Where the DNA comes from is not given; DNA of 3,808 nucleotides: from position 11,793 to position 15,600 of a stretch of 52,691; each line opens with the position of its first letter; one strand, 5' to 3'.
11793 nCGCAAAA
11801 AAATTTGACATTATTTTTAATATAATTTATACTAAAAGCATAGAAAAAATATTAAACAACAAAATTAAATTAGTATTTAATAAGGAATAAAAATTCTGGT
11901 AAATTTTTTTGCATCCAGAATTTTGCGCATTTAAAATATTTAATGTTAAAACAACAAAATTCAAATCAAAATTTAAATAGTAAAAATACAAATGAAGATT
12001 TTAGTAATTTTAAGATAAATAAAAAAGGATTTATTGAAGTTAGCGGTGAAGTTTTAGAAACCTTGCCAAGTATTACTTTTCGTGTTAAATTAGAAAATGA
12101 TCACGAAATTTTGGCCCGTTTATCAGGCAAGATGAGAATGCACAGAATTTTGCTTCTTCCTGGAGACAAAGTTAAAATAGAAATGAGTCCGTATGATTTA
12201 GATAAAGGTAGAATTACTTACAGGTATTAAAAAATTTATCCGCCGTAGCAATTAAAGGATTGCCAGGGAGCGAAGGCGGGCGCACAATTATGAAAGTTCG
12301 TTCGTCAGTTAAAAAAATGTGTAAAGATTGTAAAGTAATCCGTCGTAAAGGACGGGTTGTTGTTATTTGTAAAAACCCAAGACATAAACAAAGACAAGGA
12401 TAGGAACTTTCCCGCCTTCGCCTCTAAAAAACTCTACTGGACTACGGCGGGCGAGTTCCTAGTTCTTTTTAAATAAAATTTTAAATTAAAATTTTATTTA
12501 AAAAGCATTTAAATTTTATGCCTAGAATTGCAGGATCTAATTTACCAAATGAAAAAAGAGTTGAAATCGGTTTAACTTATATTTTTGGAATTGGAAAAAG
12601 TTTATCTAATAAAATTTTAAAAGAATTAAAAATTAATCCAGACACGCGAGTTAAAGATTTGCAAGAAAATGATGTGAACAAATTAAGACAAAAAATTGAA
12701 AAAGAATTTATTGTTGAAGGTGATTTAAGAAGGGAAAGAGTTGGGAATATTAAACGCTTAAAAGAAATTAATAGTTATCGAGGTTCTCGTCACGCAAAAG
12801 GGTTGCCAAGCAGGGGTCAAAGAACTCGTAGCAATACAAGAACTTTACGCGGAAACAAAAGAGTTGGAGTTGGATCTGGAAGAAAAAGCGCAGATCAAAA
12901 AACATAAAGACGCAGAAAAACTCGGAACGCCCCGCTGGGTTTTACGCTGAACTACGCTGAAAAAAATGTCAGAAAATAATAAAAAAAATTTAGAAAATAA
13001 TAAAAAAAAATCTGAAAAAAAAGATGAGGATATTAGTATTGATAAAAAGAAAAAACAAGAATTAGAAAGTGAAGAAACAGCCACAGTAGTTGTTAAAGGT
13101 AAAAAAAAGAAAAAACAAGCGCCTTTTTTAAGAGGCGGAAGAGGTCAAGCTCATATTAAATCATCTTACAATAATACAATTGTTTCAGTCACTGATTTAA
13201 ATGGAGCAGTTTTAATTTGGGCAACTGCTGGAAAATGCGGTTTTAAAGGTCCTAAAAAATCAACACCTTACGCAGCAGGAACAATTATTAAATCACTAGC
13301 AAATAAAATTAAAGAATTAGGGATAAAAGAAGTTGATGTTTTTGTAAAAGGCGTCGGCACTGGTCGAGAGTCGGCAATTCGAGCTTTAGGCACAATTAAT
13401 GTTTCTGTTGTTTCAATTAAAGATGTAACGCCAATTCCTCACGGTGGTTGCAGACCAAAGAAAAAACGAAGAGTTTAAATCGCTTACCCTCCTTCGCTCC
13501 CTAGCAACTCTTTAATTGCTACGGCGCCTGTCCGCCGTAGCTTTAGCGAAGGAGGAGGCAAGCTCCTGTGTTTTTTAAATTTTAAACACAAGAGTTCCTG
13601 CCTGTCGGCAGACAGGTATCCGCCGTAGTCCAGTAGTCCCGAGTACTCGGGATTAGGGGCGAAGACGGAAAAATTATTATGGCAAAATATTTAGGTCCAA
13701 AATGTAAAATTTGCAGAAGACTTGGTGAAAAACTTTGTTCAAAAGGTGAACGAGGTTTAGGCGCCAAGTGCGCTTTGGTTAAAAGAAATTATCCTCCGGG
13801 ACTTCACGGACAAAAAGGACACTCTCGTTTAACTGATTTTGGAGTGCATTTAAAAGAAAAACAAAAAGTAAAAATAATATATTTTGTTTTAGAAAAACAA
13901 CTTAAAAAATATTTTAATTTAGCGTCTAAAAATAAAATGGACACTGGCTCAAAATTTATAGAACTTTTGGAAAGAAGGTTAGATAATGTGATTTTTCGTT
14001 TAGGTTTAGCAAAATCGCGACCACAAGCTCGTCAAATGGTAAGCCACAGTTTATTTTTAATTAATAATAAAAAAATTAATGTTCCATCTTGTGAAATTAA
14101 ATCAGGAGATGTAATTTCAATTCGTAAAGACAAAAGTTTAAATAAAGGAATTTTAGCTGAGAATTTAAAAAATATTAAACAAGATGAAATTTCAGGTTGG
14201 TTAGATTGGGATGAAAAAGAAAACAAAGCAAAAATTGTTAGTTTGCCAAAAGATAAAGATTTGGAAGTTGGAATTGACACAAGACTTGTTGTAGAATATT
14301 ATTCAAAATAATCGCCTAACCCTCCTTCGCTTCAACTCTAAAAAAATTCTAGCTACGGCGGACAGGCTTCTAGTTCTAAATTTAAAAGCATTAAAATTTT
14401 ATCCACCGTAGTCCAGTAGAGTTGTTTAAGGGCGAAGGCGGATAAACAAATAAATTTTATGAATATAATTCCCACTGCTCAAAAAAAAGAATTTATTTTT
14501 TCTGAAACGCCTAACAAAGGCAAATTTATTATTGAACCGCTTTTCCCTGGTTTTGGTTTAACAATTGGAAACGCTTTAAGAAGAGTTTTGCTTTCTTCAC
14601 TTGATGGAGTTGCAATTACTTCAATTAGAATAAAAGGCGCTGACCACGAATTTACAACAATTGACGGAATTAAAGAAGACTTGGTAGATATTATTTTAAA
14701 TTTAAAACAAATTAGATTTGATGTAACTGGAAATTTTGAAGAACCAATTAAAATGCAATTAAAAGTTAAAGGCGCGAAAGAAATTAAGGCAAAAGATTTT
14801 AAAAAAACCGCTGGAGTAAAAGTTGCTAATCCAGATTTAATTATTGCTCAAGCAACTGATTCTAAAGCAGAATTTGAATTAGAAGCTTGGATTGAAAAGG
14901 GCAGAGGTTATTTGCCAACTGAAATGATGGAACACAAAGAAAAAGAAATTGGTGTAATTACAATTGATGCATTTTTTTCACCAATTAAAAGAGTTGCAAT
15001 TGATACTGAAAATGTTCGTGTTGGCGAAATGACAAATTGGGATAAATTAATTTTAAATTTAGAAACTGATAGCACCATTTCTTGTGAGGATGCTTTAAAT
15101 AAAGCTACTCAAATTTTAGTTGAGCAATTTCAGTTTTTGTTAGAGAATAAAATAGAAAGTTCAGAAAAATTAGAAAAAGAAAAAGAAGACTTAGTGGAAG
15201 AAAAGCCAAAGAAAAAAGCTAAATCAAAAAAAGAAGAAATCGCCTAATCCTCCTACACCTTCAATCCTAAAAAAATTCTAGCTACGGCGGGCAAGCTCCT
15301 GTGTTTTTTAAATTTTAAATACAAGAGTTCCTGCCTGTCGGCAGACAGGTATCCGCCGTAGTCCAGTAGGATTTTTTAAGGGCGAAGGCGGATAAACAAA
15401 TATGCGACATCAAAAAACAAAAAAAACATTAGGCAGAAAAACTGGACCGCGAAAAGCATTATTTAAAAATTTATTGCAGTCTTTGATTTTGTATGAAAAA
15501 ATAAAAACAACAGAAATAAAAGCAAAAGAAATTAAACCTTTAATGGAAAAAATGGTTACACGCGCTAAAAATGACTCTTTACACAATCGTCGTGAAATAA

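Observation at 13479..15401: Stop-to-start GC-rich multi-hairpin cassettes fill three consecutive spacers of the rpsK-rpsD-rpoA-rplQ block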

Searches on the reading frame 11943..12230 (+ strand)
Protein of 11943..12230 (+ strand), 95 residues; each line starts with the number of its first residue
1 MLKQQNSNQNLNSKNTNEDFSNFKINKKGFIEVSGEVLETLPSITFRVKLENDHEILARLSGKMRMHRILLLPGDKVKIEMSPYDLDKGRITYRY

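Call 19: search_protein_families(library=pfam, proteins=[window:11943-12230:+])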
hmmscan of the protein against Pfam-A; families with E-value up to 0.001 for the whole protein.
window:11943-12230:+ (95 aa): 1 family
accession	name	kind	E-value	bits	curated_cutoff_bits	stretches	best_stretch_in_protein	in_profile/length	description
PF01176.25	eIF-1a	-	5.6e-23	80.8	30.2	1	31-94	1-64/64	Translation initiation factor 1A / IF-1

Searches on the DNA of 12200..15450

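Call 92: search_rna_families(source=window, start=12200, end=15450, threshold=evalue, max_evalue=1)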
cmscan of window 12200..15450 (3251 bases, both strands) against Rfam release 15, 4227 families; matches with E-value up to 1: 0.
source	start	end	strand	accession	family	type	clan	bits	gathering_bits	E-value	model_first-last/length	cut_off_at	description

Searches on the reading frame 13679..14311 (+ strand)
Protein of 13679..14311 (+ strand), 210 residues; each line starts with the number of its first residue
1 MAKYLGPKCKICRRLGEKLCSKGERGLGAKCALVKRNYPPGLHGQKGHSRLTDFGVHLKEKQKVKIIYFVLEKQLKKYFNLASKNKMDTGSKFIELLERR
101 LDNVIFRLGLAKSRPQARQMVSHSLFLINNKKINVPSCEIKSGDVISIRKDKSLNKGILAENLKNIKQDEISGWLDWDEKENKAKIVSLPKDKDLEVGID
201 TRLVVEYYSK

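Call 19: search_protein_families(library=pfam, proteins=[window:13679-14311:+])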
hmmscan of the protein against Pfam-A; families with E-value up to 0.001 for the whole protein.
window:13679-14311:+ (210 aa): 3 families
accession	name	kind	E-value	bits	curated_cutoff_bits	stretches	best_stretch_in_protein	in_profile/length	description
PF00163.24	Ribosomal_S4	-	1.1e-25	90.6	23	1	3-98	1-95/95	Ribosomal protein S4/S9 N-terminal domain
PF01479.30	S4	-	6.6e-15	55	22.8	1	99-146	1-48/48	S4 domain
PF22421.1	SYY_C-terminal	-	0.00025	21.3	27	0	99-144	19-64/83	Tyrosine--tRNA ligase SYY-like C-terminal domain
